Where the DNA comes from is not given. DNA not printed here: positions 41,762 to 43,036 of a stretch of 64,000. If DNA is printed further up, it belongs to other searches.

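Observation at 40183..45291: Tightly coupled module: DegT - WbqC - formyltransferase - two paralogous beta-propeller proteins - methyltransferase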

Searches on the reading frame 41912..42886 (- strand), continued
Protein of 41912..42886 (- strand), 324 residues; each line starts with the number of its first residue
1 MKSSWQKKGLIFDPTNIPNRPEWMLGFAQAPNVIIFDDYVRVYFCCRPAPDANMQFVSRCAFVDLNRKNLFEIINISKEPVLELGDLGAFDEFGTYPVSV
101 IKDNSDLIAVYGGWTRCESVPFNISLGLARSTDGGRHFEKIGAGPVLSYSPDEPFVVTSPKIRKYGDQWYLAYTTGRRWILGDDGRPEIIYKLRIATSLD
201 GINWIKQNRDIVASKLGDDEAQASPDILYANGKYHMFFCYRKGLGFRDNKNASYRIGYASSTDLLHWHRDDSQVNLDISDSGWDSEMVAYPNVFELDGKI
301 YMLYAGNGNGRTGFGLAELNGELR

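Call 51: search_protein_families(library=pfam, proteins=[L023:6138-6590:+, L023:7355-8305:+, L036:4234-5214:+, L014:4638-7460:+, L027:4843-5784:+, L044:1385-2539:+, L024:8109-9203:+, L047:17248-18096:+, L006:15898-17319:+, L015:6621-7508:-], max_evalue=0.001)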
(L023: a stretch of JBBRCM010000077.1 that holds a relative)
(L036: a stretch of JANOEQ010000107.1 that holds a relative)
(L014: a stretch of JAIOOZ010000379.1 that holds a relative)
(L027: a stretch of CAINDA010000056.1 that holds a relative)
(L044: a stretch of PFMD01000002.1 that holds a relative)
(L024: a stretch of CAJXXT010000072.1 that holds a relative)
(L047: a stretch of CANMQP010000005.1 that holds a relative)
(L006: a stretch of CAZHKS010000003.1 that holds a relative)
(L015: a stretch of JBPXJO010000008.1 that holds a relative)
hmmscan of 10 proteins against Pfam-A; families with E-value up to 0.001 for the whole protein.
L023:6138-6590:+ (150 aa): 6 families
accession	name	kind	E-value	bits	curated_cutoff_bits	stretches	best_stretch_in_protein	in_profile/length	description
PF13673.13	Acetyltransf_10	-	1.2e-11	45.1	23.6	1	30-141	10-115/128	Acetyltransferase (GNAT) domain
PF00583.31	Acetyltransf_1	-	3e-11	44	20.7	1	46-133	29-116/116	Acetyltransferase (GNAT) family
PF13508.13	Acetyltransf_7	-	3.5e-09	37.3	27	1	52-135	5-84/84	Acetyltransferase (GNAT) domain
PF08445.16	FR47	-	1.3e-07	31.9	22.1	1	72-136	17-80/86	FR47-like protein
PF13420.13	Acetyltransf_4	-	1e-05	26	24.3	1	47-134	46-135/155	Acetyltransferase (GNAT) domain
PF14542.12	Acetyltransf_CG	-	8.2e-05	23.1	30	1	53-111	2-59/80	GCN5-related N-acetyl-transferase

L023:7355-8305:+ (316 aa): 3 families
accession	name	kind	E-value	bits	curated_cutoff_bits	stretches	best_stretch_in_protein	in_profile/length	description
PF00535.33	Glycos_transf_2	-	3.8e-22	79.5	23.3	1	7-132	1-121/168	Glycosyl transferase family 2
PF13641.12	Glyco_tranf_2_3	-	3.2e-08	34.3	27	1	3-115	1-111/230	Glycosyltransferase like family 2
PF10111.15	Glyco_tranf_2_2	-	0.00094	19.2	27.3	0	24-117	16-113/276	Glycosyltransferase like family 2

L036:4234-5214:+ (326 aa): 5 families
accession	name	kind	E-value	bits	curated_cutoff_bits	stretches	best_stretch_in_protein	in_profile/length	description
PF16363.11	GDP_Man_Dehyd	-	4.8e-48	164.7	27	1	5-301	1-331/332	GDP-mannose 4,6 dehydratase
PF01370.27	Epimerase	-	6.5e-47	160.4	20.9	1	4-239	1-240/240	NAD dependent epimerase/dehydratase family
PF04321.23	RmlD_sub_bind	-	1e-07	31.8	27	1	3-271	2-251/287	RmlD substrate binding domain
PF01073.25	3Beta_HSD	-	1.7e-06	27.7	22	1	5-220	1-221/280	3-beta hydroxysteroid dehydrogenase/isomerase family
PF02719.21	Polysacc_synt_2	-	5.3e-05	23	20.2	0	4-31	1-28/293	Polysaccharide biosynthesis protein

L014:4638-7460:+ (940 aa): 22 families
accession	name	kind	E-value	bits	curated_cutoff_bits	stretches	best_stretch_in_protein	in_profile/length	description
PF00515.34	TPR_1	-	2.4e-63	207.9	27.8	5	347-379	1-33/34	Tetratricopeptide repeat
PF07719.23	TPR_2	-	6.4e-54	176.1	27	5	381-413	1-33/34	Tetratricopeptide repeat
PF13414.12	TPR_11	-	2.8e-52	174.6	26.8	5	288-327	3-42/42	TPR repeat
PF13181.12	TPR_8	-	1.5e-43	143.7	25.7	2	347-379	1-33/34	Tetratricopeptide repeat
PF13431.12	TPR_17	-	1.8e-43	143.6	24.4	2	336-368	2-34/34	Tetratricopeptide repeat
PF13424.12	TPR_12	-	7.5e-35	119.4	30.1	3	346-412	2-76/77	Tetratricopeptide repeat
PF14559.12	TPR_19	-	5.5e-34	116.7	25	5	291-351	3-62/68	Tetratricopeptide repeat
PF13432.12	TPR_16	-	3.1e-33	114.3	32.7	5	285-340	3-58/65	Tetratricopeptide repeat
PF13374.12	TPR_10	-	2e-27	94.8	27.5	2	347-376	2-31/42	Tetratricopeptide repeat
PF13428.12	TPR_14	-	2.4e-24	83.7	23.5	0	214-252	4-42/44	Tetratricopeptide repeat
PF13176.12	TPR_7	-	1.2e-23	81.6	27.9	1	315-340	1-26/36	Tetratricopeptide repeat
PF07721.20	TPR_4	-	6.6e-14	51.5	27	0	279-300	1-22/26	Tetratricopeptide repeat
PF13371.12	TPR_9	-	1.4e-11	44.7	35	0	362-415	10-63/73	Tetratricopeptide repeat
PF23914.1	TPR_CcmH_CycH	-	1.8e-11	44.6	42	0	303-414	40-154/158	Cytochrome c-type biogenesis protein H TPR domain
PF13844.12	Glyco_transf_41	-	6.4e-11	41.6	25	1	732-909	355-527/543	Glycosyl transferase family 41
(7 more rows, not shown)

L027:4843-5784:+ (313 aa): 2 families
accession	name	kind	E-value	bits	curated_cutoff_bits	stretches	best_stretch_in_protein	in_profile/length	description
PF00535.33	Glycos_transf_2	-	1.6e-24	87.2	23.3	1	11-141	1-127/168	Glycosyl transferase family 2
PF10111.15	Glyco_tranf_2_2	-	1.3e-06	28.6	27.3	1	11-115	1-103/276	Glycosyltransferase like family 2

L044:1385-2539:+ (384 aa): 7 families
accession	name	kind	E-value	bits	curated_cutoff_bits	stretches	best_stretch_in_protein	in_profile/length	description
PF00534.26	Glycos_transf_1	-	8.6e-41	139.8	26.4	1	197-364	10-171/172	Glycosyl transferases group 1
PF13692.12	Glyco_trans_1_4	-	4.5e-35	121.4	27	1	204-331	3-128/142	Glycosyl transferases group 1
PF13439.12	Glyco_transf_4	-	2.3e-19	70.5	28.5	1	15-190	2-170/170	Glycosyltransferase Family 4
PF20706.3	GT4-conflict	-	7e-18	65.2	26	1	169-373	164-380/385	Family 4 Glycosyltransferase in conflict systems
PF13579.12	Glyco_trans_4_4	-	2.7e-15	57.5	29.7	1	15-185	1-158/158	Glycosyl transferase 4-like domain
PF13524.12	Glyco_trans_1_2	-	4e-10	40.2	25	1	228-373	6-137/144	Glycosyl transferase-like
PF13477.12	Glyco_trans_4_2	-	2.8e-08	34.4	23.4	1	23-161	15-137/139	Glycosyl transferase 4-like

L024:8109-9203:+ (364 aa): 1 family
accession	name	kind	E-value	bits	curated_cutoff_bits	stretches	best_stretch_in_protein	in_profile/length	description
PF13578.12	Methyltransf_24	-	2.7e-16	60.8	26.3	1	183-328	1-105/105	Methyltransferase domain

L047:17248-18096:+ (282 aa): 2 families
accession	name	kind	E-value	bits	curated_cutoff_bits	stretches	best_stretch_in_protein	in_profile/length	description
PF00669.25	Flagellin_N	-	1.3e-29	103.4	26.6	1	4-142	1-139/139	Bacterial flagellin N-terminal helical region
PF00700.27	Flagellin_C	-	3e-21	76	23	1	196-281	1-86/86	Bacterial flagellin C-terminal helical region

L006:15898-17319:+ (473 aa): 2 families
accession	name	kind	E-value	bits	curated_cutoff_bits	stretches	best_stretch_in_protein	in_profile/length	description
PF07195.17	FliD_C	-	1e-55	189.2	25.4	1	239-458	1-236/236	Flagellar hook-associated protein 2 C-terminus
PF02465.23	FliD_N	-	2.9e-26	92.4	24.8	1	10-103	2-97/97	Flagellar hook-associated protein 2 N-terminus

L015:6621-7508:- (295 aa): 2 families
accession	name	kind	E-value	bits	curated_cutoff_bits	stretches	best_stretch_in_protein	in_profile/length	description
PF00483.29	NTP_transferase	-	5.5e-72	242.7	21.2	1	5-242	1-243/245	Nucleotidyl transferase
PF12804.13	NTP_transf_3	-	3e-08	34.4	27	1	6-140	1-124/160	MobA-like NTP transferase domain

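Call 55: search_solved_structures(query=A1, max_evalue=0.001, show_alignments=3)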
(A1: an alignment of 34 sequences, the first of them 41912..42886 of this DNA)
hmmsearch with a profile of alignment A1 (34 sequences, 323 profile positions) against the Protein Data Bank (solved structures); distinct sequences matched with E-value up to 0.001: 12.
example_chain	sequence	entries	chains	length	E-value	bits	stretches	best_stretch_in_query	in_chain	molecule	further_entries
7fip_A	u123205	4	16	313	1.1e-08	37.7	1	117-307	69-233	Beta-1,2-mannobiose phosphorylase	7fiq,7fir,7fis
9fj8_A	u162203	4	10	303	5.9e-08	35.3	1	165-271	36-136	1,2-beta-oligomannan phosphorylase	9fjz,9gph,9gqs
1uyp_A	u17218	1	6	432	1.5e-05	27.5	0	123-230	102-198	BETA-FRUCTOSIDASE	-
1w2t_A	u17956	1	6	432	1.6e-05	27.4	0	123-230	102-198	BETA FRUCTOSIDASE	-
4ak6_A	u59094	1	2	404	4.4e-05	25.9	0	151-310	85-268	ANHYDRO-ALPHA-L-GALACTOSIDASE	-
4ak5_A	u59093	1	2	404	4.4e-05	25.9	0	151-310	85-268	ANHYDRO-ALPHA-L-GALACTOSIDASE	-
4ak7_A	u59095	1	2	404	4.4e-05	25.9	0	151-310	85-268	ANHYDRO-ALPHA-L-GALACTOSIDASE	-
7bwc_A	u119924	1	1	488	0.00011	24.6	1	101-172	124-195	Beta-fructofuranosidase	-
7bwb_A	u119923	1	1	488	0.00017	24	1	101-172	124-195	Beta-fructofuranosidase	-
3r4y_A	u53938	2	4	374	0.00018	23.9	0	160-310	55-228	Glycosyl hydrolase family 32, N terminal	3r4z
5ta7_A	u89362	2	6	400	0.00074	21.9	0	151-310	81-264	Glycoside Hydrolase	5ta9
5mt2_A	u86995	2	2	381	0.00077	21.8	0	162-317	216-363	Beta-galactosidase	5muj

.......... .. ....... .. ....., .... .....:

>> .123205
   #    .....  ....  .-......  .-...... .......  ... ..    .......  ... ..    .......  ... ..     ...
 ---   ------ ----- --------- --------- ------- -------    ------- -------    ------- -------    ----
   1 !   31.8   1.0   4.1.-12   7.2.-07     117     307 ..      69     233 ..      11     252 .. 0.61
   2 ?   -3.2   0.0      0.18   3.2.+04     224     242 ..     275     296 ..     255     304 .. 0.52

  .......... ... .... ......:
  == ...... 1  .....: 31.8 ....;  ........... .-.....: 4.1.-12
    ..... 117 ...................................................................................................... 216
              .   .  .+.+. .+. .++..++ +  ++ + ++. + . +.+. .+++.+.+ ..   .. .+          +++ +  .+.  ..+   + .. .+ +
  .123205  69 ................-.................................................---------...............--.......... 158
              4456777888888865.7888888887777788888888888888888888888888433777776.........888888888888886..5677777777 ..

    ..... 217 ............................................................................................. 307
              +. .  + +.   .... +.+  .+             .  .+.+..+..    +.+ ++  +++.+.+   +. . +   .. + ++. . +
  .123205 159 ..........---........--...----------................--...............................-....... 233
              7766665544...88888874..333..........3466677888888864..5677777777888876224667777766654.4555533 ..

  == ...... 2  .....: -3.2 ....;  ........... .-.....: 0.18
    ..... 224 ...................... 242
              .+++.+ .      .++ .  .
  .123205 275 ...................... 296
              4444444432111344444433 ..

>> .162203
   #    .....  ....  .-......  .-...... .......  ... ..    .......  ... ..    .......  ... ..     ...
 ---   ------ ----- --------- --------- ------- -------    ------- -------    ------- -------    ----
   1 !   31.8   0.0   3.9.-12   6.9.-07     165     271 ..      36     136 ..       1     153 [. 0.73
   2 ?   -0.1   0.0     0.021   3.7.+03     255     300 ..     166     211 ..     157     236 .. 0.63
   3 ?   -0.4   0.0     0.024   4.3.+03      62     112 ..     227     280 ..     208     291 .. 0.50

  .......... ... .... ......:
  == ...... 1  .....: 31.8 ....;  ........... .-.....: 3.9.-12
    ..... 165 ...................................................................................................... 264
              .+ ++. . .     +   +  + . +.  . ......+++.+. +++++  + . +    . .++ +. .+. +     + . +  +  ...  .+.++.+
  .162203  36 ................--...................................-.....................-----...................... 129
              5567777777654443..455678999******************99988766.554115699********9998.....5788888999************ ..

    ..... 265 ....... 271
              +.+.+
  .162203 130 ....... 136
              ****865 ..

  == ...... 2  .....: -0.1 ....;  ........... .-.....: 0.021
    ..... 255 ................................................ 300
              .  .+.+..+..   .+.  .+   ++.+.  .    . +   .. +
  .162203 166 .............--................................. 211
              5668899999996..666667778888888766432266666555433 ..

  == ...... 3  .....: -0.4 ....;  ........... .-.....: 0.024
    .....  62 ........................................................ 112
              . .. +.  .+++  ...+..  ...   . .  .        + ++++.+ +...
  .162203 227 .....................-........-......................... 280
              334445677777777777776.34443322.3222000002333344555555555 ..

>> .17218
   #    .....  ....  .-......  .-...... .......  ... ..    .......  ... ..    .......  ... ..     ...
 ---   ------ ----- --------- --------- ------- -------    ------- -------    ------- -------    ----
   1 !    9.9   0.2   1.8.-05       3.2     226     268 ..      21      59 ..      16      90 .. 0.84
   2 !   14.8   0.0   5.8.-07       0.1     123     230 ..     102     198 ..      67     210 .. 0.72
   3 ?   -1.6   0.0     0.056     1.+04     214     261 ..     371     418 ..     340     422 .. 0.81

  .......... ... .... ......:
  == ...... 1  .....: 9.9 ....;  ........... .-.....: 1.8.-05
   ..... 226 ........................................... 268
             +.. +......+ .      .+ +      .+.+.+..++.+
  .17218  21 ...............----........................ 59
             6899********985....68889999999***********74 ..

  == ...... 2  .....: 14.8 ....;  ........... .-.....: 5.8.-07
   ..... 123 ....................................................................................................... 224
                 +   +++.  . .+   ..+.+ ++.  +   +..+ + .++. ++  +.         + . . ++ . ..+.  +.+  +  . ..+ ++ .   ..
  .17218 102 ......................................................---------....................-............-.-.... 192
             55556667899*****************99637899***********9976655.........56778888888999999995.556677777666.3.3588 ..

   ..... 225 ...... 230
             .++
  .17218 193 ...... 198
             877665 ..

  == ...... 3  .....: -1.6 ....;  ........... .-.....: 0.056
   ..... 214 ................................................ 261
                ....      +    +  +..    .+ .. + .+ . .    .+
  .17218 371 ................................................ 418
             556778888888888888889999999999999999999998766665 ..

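Call 62: search_protein_families(library=pfam, proteins=[L039:5174-6457:-, L039:6647-7234:-, L039:7567-8478:+, L039:8529-9245:-, L039:9319-9888:-, L039:11932-12387:+, L039:12661-13785:+, L039:13815-14726:+, L039:14772-15383:-, L039:16333-17646:+], max_evalue=0.001)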
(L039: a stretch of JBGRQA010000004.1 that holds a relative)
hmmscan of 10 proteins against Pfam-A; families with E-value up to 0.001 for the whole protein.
L039:5174-6457:- (427 aa): 1 family
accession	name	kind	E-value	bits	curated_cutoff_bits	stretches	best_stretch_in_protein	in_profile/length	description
PF00535.33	Glycos_transf_2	-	0.0004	20.8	23.3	0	30-226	2-164/168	Glycosyl transferase family 2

L039:6647-7234:- (195 aa): 1 family
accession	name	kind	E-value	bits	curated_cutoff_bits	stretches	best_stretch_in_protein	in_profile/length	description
PF03938.19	OmpH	-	1.1e-22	81.2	32.4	1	45-189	2-141/141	Outer membrane protein (OmpH-like)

L039:7567-8478:+ (303 aa): 1 family
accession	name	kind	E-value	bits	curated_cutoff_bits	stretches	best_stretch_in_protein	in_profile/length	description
PF01619.24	Pro_dh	-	3.4e-36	125.7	27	1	34-293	1-274/278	Proline dehydrogenase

L039:8529-9245:- (238 aa): 1 family
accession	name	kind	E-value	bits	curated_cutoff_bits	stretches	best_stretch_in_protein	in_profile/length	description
PF13715.12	CarbopepD_reg_2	-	6.1e-07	29.8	32.2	1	35-118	2-87/88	CarboxypepD_reg-like domain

L039:9319-9888:- (189 aa): 2 families
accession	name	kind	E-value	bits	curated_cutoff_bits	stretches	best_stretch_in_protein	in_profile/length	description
PF00881.29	Nitroreductase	-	3.4e-17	63.6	23.5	1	10-150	5-167/167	Nitroreductase family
PF14512.11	TM1586_NiRdase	-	1.6e-05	25.1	27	0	101-161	84-143/215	Putative TM nitroreductase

L039:11932-12387:+ (151 aa): 5 families
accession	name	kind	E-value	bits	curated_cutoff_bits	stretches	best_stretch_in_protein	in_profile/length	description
PF00583.31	Acetyltransf_1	-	1.9e-17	64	20.7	1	14-131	2-116/116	Acetyltransferase (GNAT) family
PF13508.13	Acetyltransf_7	-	2.9e-11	44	27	1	50-133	5-84/84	Acetyltransferase (GNAT) domain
PF13673.13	Acetyltransf_10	-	2.5e-07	31.2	23.6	1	50-136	33-112/128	Acetyltransferase (GNAT) domain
PF08445.16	FR47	-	0.0002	21.7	22.1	1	70-134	17-80/86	FR47-like protein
PF14542.12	Acetyltransf_CG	-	0.00021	21.8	30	1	51-109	2-59/80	GCN5-related N-acetyl-transferase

L039:12661-13785:+ (374 aa): 1 family
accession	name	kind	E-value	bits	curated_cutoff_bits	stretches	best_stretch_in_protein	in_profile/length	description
PF00211.25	Guanylate_cyc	-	2.3e-11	44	21.9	1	183-366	5-182/183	Adenylate and Guanylate cyclase catalytic domain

L039:13815-14726:+ (303 aa): 1 family
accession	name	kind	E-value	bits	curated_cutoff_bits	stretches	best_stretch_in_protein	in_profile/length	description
PF19783.5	DUF6268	-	3.1e-19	69.5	22.8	1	99-301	83-278/279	Domain of unknown function (DUF6268)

L039:14772-15383:- (203 aa): 2 families
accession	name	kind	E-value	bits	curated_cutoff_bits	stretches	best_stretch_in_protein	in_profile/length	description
PF02777.23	Sod_Fe_C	-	1.8e-41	140.7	20.9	1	99-200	1-102/102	Iron/manganese superoxide dismutases, C-terminal domain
PF00081.27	Sod_Fe_N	-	1e-30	106.4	27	1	13-92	2-82/82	Iron/manganese superoxide dismutases, alpha-hairpin domain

L039:16333-17646:+ (437 aa): 1 family
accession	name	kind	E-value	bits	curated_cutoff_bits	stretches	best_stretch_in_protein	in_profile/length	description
PF01554.23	MatE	-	7.9e-37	126.9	24.9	2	11-170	1-159/161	MatE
